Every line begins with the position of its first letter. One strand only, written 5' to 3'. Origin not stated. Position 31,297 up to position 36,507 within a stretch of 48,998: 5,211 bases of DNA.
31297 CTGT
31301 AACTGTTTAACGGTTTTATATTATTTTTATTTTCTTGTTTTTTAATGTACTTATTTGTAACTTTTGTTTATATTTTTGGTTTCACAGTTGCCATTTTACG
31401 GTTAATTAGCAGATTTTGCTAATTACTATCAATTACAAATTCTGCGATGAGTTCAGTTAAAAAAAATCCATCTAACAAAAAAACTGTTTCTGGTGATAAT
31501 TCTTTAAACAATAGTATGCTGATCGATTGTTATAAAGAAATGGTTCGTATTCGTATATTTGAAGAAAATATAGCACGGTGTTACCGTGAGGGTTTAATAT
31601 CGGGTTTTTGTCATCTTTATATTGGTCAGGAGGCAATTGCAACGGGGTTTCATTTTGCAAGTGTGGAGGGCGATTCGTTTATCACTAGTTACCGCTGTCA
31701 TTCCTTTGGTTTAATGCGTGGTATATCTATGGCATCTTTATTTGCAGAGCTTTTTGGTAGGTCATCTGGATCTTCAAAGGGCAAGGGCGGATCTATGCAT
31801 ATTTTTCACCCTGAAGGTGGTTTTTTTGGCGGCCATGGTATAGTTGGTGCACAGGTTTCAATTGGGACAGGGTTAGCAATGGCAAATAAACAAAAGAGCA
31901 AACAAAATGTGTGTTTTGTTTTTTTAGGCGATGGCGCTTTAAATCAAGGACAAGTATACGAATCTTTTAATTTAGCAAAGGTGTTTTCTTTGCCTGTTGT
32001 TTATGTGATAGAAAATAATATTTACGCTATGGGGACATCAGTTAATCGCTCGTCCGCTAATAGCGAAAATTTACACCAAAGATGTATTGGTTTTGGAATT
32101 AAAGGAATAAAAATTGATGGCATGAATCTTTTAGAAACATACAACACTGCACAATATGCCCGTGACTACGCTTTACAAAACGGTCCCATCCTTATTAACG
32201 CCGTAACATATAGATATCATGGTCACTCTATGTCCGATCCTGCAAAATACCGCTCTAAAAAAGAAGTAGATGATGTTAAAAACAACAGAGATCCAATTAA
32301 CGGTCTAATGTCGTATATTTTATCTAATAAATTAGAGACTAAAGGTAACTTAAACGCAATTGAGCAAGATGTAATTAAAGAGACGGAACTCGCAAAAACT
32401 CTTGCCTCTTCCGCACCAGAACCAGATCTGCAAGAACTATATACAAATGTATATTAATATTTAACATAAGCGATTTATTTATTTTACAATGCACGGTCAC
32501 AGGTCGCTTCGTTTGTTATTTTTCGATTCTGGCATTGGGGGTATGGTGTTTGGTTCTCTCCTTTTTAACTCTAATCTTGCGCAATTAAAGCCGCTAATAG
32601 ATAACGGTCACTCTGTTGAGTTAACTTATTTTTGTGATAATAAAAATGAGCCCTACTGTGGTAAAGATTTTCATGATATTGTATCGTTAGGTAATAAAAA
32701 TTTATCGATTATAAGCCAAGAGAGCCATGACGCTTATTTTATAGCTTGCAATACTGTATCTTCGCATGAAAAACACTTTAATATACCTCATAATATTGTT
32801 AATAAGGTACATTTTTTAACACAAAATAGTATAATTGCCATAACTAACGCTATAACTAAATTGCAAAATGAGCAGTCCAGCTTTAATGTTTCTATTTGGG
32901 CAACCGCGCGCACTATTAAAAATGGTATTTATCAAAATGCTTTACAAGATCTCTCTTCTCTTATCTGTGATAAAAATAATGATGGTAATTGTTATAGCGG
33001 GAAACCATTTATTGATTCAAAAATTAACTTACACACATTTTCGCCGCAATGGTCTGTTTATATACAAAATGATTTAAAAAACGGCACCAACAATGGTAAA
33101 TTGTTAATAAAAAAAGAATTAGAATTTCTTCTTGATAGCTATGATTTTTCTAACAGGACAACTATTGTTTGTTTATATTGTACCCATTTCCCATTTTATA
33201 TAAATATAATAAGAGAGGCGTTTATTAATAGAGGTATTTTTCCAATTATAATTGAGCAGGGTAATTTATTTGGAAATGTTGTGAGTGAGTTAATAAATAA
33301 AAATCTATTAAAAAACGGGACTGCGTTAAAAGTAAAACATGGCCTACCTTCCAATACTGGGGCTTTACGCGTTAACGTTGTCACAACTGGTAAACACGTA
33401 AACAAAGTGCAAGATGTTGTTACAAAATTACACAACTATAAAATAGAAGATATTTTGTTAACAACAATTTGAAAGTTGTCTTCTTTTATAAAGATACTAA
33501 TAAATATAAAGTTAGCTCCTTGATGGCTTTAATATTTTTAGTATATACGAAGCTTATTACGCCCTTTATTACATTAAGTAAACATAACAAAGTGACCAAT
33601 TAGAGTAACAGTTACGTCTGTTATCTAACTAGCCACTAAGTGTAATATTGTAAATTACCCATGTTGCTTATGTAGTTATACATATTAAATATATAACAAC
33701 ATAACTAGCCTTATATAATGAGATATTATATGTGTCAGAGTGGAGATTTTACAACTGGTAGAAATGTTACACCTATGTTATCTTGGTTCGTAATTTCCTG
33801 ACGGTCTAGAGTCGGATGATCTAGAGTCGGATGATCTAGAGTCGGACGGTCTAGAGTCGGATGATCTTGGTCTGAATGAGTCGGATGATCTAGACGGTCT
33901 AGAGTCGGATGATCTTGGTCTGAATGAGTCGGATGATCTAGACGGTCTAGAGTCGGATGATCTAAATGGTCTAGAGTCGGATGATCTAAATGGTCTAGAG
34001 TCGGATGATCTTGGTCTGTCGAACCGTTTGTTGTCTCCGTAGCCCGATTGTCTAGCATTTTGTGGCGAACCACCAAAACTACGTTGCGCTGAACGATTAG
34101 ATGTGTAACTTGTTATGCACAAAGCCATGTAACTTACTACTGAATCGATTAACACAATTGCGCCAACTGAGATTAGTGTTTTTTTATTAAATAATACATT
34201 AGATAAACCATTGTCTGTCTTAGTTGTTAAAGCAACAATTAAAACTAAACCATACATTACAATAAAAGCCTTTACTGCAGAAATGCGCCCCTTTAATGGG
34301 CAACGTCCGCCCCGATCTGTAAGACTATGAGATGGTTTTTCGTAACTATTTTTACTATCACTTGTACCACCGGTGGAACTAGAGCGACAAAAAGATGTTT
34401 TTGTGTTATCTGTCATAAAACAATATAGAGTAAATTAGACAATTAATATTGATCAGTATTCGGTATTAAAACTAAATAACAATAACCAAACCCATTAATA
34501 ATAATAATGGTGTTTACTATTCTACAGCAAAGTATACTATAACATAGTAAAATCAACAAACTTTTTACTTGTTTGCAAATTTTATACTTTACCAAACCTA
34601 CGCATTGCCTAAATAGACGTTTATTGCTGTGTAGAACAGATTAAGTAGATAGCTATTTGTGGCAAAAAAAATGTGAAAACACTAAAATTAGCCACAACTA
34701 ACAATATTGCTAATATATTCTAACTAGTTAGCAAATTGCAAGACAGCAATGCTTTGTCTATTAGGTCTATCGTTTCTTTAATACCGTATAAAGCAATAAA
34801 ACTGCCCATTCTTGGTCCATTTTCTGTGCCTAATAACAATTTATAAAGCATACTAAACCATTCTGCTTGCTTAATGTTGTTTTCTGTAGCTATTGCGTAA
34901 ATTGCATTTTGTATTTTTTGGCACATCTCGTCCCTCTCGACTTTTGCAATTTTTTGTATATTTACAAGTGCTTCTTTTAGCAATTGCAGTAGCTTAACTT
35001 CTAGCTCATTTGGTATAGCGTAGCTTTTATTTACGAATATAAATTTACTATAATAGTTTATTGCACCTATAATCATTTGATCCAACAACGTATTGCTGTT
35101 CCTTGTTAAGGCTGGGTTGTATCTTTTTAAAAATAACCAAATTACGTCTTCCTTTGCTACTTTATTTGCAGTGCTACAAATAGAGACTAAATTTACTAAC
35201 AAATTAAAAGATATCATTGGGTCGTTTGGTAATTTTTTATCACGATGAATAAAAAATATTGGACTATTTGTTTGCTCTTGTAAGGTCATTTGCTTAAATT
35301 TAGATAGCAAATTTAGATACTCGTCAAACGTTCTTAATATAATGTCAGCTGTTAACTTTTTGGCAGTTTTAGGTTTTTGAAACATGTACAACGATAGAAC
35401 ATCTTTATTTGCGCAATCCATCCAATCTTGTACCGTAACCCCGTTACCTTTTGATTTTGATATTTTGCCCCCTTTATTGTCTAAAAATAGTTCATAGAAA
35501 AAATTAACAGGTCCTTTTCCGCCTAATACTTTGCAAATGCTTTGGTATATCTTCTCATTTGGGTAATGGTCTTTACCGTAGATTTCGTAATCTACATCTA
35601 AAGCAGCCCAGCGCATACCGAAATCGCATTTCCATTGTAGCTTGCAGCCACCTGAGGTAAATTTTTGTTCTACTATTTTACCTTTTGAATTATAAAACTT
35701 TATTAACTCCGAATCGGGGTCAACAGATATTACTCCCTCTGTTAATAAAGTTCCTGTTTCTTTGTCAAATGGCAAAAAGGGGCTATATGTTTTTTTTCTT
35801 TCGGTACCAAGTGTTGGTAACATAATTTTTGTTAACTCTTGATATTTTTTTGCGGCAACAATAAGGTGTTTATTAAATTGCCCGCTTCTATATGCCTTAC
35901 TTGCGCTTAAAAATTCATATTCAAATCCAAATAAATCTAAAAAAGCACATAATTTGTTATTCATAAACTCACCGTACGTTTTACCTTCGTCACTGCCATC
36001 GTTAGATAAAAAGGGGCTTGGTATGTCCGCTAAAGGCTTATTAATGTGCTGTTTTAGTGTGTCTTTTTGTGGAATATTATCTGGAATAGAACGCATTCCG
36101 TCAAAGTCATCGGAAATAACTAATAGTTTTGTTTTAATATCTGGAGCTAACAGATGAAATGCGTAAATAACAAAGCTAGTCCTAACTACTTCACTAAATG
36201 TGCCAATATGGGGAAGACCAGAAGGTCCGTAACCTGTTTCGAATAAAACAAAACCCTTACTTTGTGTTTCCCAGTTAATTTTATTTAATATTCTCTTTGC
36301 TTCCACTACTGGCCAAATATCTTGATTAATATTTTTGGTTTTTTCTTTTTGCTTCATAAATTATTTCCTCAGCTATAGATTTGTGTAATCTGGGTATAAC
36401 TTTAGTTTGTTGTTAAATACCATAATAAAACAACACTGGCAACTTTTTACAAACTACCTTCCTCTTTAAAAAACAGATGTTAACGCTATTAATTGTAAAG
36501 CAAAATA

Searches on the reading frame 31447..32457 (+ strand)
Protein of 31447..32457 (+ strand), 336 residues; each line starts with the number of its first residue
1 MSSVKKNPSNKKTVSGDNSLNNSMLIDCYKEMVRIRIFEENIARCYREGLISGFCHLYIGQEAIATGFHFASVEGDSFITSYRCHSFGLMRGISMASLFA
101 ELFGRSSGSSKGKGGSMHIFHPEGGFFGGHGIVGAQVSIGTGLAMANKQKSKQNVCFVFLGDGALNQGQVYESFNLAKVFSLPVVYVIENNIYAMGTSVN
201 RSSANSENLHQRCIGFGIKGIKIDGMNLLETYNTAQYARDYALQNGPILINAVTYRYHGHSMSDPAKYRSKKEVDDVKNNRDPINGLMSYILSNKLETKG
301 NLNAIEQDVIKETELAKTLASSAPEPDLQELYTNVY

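Call 14: search_protein_families(library=pfam, proteins=[window:31447-32457:+], max_evalue=0.001)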
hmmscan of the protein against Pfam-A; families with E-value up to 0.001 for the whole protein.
window:31447-32457:+ (336 aa): 3 families
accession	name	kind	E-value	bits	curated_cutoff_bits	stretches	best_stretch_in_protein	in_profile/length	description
PF00676.26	E1_dh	-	4.4e-89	298.8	22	1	31-327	2-298/300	Dehydrogenase E1 component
PF13292.11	DXP_synthase_N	-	1.7e-06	28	21.2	1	133-199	113-179/274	1-deoxy-D-xylulose-5-phosphate synthase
PF02775.26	TPP_enzyme_C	-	0.00032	21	21.9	1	126-195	21-87/151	Thiamine pyrophosphate enzyme, C-terminal TPP binding domain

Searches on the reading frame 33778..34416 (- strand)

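Call 14: search_protein_families(library=pfam, proteins=[window:33778-34416:-], max_evalue=0.001)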
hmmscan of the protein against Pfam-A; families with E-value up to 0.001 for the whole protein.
window:33778-34416:- (212 aa): 0 families

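Call 55: search_protein_families(library=pfam, proteins=[window:33778-34416:-], max_evalue=1)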
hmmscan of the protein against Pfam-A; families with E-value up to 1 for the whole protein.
window:33778-34416:- (212 aa): 2 families
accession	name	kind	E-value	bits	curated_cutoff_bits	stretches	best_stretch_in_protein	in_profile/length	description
PF10002.14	DUF2243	-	0.028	15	25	1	43-101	48-106/140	Predicted membrane protein (DUF2243)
PF25114.1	AtTam38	-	0.13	11.9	27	1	38-112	154-228/270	AtTam38 family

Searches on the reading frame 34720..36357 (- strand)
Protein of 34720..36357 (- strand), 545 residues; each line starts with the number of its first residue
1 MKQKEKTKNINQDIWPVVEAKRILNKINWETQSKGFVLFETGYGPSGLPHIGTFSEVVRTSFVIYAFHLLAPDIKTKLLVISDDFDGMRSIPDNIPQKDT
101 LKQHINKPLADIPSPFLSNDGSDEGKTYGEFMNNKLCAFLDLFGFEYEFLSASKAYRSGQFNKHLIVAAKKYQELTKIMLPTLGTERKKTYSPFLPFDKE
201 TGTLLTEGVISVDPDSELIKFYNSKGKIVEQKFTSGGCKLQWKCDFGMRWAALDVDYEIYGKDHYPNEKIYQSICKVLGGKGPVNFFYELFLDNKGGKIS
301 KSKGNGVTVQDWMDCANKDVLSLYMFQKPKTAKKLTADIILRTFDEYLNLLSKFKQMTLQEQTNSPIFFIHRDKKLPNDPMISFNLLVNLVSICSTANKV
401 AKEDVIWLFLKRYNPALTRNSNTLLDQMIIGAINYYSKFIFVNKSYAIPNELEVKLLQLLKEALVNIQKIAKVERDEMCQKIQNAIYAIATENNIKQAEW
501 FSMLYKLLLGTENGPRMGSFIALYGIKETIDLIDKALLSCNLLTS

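Call 11: find_related_loci(query=window:34720-36357:-, collection=genome_contigs, flank=10000)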
Query window:34720-36357:- (545 aa) in genome_contigs; peptide patterns used: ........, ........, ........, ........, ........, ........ (x = any residue, [..] = any of these).
44 stretches matched a pattern; 5 encode a relative of the query (tblastn E <= 1e-3); 5 distinct loci.
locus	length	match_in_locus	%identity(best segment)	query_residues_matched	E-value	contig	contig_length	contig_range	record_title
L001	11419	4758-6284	51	11-533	0e+0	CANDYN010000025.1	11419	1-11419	MAG: Rickettsiales bacterium isolate NGIII-112018-94 genome assembly, contig: NGIII-112018-C7713, whole genome shotgun s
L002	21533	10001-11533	52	10-538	0e+0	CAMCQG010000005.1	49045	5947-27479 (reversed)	MAG: Rickettsia typhi isolate MaE-09apr19-268 genome assembly, contig: MaE-09apr19-C490, whole genome shotgun sequence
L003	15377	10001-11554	48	5-538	7e-168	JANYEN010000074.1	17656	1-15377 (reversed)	MAG: Alphaproteobacteria bacterium isolate 338R_metabinner_25 338R_k141_497315, whole genome shotgun sequence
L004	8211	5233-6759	50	11-537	9e-167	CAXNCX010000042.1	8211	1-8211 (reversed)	MAG: Candidatus Deianiraeaceae bacterium isolate MH-21oct19-250 genome assembly, contig: MH-21oct19-C14207, whole genome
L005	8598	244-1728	49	15-526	1e-161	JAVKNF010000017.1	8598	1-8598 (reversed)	MAG: Candidatus Deianiraeaceae bacterium isolate AaM_Spr_NBd_Coas_2 k141_75992, whole genome shotgun sequence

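Call 14: search_protein_families(library=pfam, proteins=[window:34720-36357:-], max_evalue=0.001)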
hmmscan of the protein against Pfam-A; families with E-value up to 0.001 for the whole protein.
window:34720-36357:- (545 aa): 3 families
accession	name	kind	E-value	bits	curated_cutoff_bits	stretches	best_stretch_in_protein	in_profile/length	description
PF01921.24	tRNA-synt_1f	-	2.8e-104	349.4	27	1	15-372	3-358/360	tRNA synthetases class I (K)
PF09334.17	tRNA-synt_1g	-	0.00058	19.2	20.1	0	274-331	303-360/391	tRNA synthetases class I (M)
PF19269.4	Anticodon_2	-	0.00059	20.7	23.6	0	455-537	63-141/141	Anticodon binding domain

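Call 64: find_related_loci(query=window:34720-36357:-, collection=metagenome_contigs, flank=6000)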
Query window:34720-36357:- (545 aa) in metagenome_contigs; peptide patterns used: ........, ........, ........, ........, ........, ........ (x = any residue, [..] = any of these).
92 stretches matched a pattern; 3 encode a relative of the query (tblastn E <= 1e-3); 3 distinct loci.
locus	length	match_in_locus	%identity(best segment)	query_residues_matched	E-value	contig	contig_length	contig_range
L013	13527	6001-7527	52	15-537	8e-180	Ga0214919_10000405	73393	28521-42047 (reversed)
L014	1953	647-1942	55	11-453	3e-178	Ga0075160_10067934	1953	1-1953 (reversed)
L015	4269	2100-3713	47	11-537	9e-169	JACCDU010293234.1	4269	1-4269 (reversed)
